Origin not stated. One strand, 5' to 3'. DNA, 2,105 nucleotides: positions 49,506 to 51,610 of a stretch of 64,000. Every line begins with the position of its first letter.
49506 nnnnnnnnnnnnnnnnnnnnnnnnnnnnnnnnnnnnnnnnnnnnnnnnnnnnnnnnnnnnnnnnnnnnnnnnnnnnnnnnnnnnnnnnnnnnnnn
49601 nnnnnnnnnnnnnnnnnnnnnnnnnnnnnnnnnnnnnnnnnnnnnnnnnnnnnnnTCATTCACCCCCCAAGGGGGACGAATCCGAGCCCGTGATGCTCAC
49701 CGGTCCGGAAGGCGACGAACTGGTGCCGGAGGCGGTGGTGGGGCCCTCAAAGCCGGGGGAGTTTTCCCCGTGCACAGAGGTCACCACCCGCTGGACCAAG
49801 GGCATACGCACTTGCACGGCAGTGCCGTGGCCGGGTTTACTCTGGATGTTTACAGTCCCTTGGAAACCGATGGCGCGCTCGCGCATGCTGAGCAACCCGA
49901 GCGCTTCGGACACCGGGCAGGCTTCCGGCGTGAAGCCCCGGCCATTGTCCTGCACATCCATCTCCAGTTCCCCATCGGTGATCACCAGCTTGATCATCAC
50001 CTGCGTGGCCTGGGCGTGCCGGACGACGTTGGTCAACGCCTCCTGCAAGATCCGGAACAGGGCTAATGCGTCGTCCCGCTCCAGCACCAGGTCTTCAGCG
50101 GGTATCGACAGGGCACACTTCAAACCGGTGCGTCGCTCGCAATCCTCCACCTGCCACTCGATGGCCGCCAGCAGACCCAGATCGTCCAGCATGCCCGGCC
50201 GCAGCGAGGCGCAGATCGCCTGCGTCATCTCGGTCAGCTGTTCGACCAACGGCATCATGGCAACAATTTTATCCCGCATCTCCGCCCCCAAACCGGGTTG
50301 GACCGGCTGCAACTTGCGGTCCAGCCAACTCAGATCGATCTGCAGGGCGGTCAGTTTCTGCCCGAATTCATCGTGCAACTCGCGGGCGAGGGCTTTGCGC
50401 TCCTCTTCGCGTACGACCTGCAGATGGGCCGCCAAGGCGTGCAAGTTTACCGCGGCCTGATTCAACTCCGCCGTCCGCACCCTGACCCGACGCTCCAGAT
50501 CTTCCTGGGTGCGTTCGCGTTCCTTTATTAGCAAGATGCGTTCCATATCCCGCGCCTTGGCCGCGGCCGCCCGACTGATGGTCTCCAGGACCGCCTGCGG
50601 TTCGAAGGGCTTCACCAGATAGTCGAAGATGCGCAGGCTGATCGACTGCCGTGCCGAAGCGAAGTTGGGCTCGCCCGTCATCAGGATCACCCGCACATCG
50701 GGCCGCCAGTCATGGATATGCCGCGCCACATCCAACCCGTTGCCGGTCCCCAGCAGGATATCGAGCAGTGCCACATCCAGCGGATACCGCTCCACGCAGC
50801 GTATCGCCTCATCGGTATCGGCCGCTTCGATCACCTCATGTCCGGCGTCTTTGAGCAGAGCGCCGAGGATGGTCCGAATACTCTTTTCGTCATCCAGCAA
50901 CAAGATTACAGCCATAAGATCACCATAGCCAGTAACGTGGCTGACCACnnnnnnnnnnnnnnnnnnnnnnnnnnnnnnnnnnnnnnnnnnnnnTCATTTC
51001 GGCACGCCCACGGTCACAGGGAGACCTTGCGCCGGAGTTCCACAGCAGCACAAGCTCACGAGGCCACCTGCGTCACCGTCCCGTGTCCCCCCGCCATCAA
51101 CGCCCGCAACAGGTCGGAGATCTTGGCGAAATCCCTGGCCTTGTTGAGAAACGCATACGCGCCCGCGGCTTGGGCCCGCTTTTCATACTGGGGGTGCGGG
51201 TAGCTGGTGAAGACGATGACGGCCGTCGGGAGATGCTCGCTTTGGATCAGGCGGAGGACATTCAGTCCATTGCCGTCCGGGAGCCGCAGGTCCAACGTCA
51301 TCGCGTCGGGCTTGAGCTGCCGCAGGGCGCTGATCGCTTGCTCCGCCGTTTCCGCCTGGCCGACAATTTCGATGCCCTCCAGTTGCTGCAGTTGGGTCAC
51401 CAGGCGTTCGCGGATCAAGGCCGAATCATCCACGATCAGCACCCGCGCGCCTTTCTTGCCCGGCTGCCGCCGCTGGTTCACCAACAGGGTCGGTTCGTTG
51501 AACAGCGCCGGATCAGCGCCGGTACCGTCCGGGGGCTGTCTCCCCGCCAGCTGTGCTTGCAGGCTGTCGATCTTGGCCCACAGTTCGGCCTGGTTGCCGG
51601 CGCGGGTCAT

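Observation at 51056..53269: Priming phosphoglycosyl transferase with permuted domain order and a C-terminal phospho-receiver domain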

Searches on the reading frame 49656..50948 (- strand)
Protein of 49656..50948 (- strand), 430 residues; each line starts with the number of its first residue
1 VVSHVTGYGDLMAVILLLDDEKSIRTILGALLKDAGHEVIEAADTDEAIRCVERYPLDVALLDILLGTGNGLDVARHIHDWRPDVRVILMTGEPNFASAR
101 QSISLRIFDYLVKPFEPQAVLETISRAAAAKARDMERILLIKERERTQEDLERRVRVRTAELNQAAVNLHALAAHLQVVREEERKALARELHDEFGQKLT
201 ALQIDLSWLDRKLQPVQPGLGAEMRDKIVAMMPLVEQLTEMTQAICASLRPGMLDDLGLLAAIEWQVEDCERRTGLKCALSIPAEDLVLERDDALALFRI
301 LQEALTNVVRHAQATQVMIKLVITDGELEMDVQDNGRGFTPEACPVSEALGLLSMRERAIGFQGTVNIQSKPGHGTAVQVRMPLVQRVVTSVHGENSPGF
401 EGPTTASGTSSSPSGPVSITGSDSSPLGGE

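Call 9: search_protein_families(library=pfam, proteins=[window:49656-50948:-], max_evalue=0.001)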
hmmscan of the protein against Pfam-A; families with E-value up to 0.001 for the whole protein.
window:49656-50948:- (430 aa): 4 families
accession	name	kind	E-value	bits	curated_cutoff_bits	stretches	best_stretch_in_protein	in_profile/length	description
PF00072.30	Response_reg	-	2.3e-21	76.5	30.2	1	15-124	1-110/111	Response regulator receiver domain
PF02518.31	HATPase_c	-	2.8e-16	60.4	26.4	1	293-385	2-110/111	Histidine kinase-, DNA gyrase B-, and HSP90-like ATPase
PF07730.19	HisKA_3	-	6.8e-10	39.8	24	1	183-252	1-66/68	Histidine kinase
PF13581.12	HATPase_c_2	-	2.9e-06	27.8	27.4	1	292-347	27-87/127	Histidine kinase-like ATPase domain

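Call 54: search_protein_families(library=ncbifam, proteins=[window:49656-50948:-], max_evalue=0.00001)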
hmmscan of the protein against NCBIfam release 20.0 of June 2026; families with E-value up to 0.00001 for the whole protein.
window:49656-50948:- (430 aa): 82 families (the best 25 are shown)
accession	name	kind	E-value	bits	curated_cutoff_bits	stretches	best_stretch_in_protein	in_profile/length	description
NF052443.1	SensHisKinMctS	equivalog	3.8e-42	144.2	700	1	164-385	231-449/457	two-component system sensor histidine kinase MctS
NF008649.0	PRK11644.1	equivalog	1.9e-35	122.6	408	1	160-385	280-497/499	signal transduction histidine-protein kinase/phosphatase UhpB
NF008184.0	PRK10935.1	equivalog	4.3e-29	101.6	553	1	177-384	357-559/565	nitrate/nitrite two-component system sensor histidine kinase NarQ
NF007896.0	PRK10600.1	equivalog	1.4e-27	96.6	578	1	176-383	383-584/598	nitrate/nitrite two-component system sensor histidine kinase NarX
NF052531.1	Strep_LiaS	equivalog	1.5e-25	90.2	450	1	143-385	95-328/328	envelope stress sensor histidine kinase LiaS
TIGR01818.1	ntrC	equivalog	5e-19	68.4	558.6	1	15-136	1-122/463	nitrogen regulation protein NR(I)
NF033791.1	ActR_PrrA_rreg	equivalog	5.3e-19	68.9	250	1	14-136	3-125/173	ActR/PrrA/RegA family redox response regulator transcription factor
NF051870.1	NAssimRespRegNtrX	equivalog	4e-18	65.5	600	1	13-152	2-142/452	nitrogen assimilation response regulator NtrX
NF053512.1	nitric_RR_NosR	exception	2.4e-17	63.1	400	1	15-176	1-170/422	response regulator c-di-GMP phosphodiesterase, NosR family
NF008469.0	PRK11361.1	equivalog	7.5e-17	61.2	714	1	13-133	5-125/461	acetoacetate metabolism transcriptional regulator AtoC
NF033117.2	vanR_ACDEGLN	exception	1.3e-15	57.7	350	1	15-135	1-116/226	VanR-ABDEGLN family response regulator transcription factor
NF046022.1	RespRegCpdRBruc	equivalog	1.8e-15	57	180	1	12-126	1-115/120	cell cycle two-component system response regulator CpdR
NF045505.1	RR_RssB_Pseudo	equivalog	2e-15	56.8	700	1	13-158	6-145/394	two-component system response regulator RssB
NF045944.1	ResRegRpaBCyano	equivalog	3.5e-15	56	330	1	16-124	1-108/229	response regulator transcription factor RpaB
NF040534.1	resp_reg_YycF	equivalog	2e-14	53.4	340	1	15-167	3-145/231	response regulator YycF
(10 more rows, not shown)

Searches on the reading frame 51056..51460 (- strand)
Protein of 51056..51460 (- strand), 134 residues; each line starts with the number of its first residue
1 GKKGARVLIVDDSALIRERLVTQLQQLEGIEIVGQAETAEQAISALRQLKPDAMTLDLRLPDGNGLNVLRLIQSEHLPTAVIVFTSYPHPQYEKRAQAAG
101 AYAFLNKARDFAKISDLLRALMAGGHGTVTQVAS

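Call 63: find_homologous_proteins(query=window:51056-51460:-, max_evalue=1e-20)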
Query window:51056-51460:- (134 aa): 86 proteins with E <= 1e-20 among 288 candidates.
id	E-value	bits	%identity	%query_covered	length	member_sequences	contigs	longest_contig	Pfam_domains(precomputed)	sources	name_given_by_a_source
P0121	5.1e-52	193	79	90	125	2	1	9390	PF00072.31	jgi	jgi:DNA-binding NarL/FixJ family response regulator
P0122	6.6e-52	192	74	96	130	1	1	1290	PF00072.31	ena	-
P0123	9.2e-52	192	71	96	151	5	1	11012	PF00072.31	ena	-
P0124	3.4e-51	190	77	90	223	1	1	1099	PF00072.31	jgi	jgi:CheY-like chemotaxis protein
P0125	3.3e-50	187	77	89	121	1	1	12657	PF00072.31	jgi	jgi:DNA-binding NarL/FixJ family response regulator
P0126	1.7e-49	185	76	90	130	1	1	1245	PF00072.31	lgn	-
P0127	5.7e-49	183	69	94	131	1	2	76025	PF00072.31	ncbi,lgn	-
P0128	8.8e-49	182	73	93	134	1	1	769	PF00072.31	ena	-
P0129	1.5e-48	182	70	91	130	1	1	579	PF00072.31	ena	-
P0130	2.6e-48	181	71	94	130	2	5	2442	PF00072.31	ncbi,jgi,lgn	jgi:two-component system response regulator DevR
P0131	8.6e-47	176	69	90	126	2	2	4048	PF00072.31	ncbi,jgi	jgi:DNA-binding NarL/FixJ family response regulator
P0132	1.0e-46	176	74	87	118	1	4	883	PF00072.31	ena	-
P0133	5.1e-46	173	71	89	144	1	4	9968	PF00072.31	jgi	jgi:DNA-binding NarL/FixJ family response regulator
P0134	6.5e-46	173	69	90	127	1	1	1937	PF00072.31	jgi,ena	-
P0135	2.5e-45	171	66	90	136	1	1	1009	PF00072.31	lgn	-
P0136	3.5e-45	171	66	94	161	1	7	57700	PF00072.31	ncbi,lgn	-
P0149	8.4e-41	157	59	92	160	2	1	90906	PF00072.31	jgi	jgi:DNA-binding NarL/FixJ family response regulator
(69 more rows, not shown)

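Call 64: find_encoding_contigs(protein=P0121, flank=8000, max_places=1)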
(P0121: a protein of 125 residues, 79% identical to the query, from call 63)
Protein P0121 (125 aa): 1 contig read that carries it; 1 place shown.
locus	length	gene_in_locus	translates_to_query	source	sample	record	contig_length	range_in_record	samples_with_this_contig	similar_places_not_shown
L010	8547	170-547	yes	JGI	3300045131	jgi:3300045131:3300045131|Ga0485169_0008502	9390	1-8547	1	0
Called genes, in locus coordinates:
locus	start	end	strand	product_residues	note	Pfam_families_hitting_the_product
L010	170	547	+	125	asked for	PF00072:Response_reg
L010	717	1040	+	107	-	PF13560:HTH_31 (weak), PF01381:HTH_3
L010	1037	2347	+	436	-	PF07804:HipA_C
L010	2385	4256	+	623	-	PF00989:PAS, PF13188:PAS_8 (faint), PF13426:PAS_9 (weak), PF00989:PAS, PF13426:PAS_9, PF07730:HisKA_3 (weak), PF02518:HATPase_c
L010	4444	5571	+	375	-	PF00072:Response_reg, PF13487:HD_5, PF01966:HD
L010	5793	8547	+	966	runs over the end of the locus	PF01339:CheB_methylest, PF08448:PAS_4 (faint), PF03705:CheR_N, PF01739:CheR, PF13596:PAS_10, PF00989:PAS (weak)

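Call 65: find_encoding_contigs(protein=P0125, flank=8000, max_places=1)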
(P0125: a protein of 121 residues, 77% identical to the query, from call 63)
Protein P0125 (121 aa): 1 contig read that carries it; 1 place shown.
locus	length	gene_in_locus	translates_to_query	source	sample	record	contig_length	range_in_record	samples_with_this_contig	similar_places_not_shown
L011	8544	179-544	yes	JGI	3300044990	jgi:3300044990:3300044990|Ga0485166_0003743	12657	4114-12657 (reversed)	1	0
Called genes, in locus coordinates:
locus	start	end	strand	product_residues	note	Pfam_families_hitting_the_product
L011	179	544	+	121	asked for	PF00072:Response_reg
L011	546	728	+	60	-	-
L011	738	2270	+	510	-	PF02874:ATP-synt_ab_N, PF00006:ATP-synt_ab, PF00306:ATP-synt_ab_C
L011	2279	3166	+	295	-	PF00231:ATP-synt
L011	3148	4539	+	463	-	PF02874:ATP-synt_ab_N, PF00006:ATP-synt_ab, PF22919:ATP-synt_VA_C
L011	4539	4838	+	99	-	PF02823:ATP-synt_DE_N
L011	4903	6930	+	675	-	PF00072:Response_reg, PF00989:PAS, PF08448:PAS_4, PF13426:PAS_9, PF00512:HisKA, PF02518:HATPase_c, PF00072:Response_reg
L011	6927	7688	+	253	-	PF00072:Response_reg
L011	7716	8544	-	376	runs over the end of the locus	PF13623:SurA_N_2 (weak), PF13624:SurA_N_3, PF09312:SurA_N (weak), PF13145:Rotamase_2, PF13616:Rotamase_3, PF00639:Rotamase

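Call 66: find_encoding_contigs(protein=P0136, flank=8000, max_places=1)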
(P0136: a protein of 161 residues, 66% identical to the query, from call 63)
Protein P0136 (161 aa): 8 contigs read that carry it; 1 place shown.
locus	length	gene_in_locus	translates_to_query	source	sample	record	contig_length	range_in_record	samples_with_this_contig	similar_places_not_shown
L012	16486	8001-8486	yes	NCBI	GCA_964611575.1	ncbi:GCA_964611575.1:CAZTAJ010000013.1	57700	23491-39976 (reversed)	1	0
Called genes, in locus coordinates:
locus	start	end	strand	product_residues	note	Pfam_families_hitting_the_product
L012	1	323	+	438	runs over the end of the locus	PF13439:Glyco_transf_4, PF13579:Glyco_trans_4_4, PF00534:Glycos_transf_1, PF13692:Glyco_trans_1_4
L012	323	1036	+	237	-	PF02397:Bac_transf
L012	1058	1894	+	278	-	PF02698:DUF218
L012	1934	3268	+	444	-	PF01041:DegT_DnrJ_EryC1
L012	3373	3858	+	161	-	-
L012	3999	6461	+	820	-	PF13727:CoA_binding_3, PF01073:3Beta_HSD, PF01370:Epimerase, PF02719:Polysacc_synt_2, PF04321:RmlD_sub_bind, PF08659:KR (weak), PF16363:GDP_Man_Dehyd, PF00072:Response_reg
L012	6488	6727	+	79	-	PF00072:Response_reg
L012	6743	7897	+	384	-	PF00072:Response_reg, PF07730:HisKA_3, PF13581:HATPase_c_2 (weak), PF02518:HATPase_c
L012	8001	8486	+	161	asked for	PF00072:Response_reg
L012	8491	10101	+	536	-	PF00072:Response_reg, PF00989:PAS (weak), PF08448:PAS_4, PF13426:PAS_9, PF00512:HisKA, PF02518:HATPase_c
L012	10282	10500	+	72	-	-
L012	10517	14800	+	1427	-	PF00082:Peptidase_S8, PF17963:Big_9 (faint), PF13004:BACON (weak), PF19190:BACON_2 (weak), PF07581:Glug (faint)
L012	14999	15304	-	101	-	-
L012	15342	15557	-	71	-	-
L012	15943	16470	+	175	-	-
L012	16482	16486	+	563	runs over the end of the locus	PF01055:Glyco_hydro_31_2nd, PF02065:Melibiase (weak)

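Call 67: find_encoding_contigs(protein=P0149, flank=8000, max_places=1)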
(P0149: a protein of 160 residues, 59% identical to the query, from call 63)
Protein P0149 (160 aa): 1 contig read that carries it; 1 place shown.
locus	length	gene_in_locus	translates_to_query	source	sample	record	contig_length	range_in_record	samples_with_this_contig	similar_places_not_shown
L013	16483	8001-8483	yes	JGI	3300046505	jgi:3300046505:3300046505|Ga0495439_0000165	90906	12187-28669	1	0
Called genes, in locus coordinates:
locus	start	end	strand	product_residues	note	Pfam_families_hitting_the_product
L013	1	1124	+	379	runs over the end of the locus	PF00589:Phage_integrase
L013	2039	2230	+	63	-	-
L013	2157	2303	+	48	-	-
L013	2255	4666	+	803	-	PF00072:Response_reg, PF00989:PAS, PF13188:PAS_8, PF13426:PAS_9, PF08448:PAS_4, PF13426:PAS_9, PF00512:HisKA, PF02518:HATPase_c, +3 more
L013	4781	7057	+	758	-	PF00072:Response_reg, PF08448:PAS_4 (faint), PF13581:HATPase_c_2 (faint), PF00989:PAS, PF13188:PAS_8 (weak), PF13426:PAS_9, PF07730:HisKA_3 (weak), PF02518:HATPase_c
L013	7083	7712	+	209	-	PF00072:Response_reg, PF08281:Sigma70_r4_2 (weak), PF00196:GerE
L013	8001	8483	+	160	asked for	PF00072:Response_reg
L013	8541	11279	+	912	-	PF00989:PAS, PF13188:PAS_8, PF08448:PAS_4, PF08447:PAS_3, PF00989:PAS, PF08448:PAS_4, PF13426:PAS_9, PF00512:HisKA, +3 more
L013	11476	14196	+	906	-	-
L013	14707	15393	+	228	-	PF01128:IspD, PF12804:NTP_transf_3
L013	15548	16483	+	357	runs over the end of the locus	-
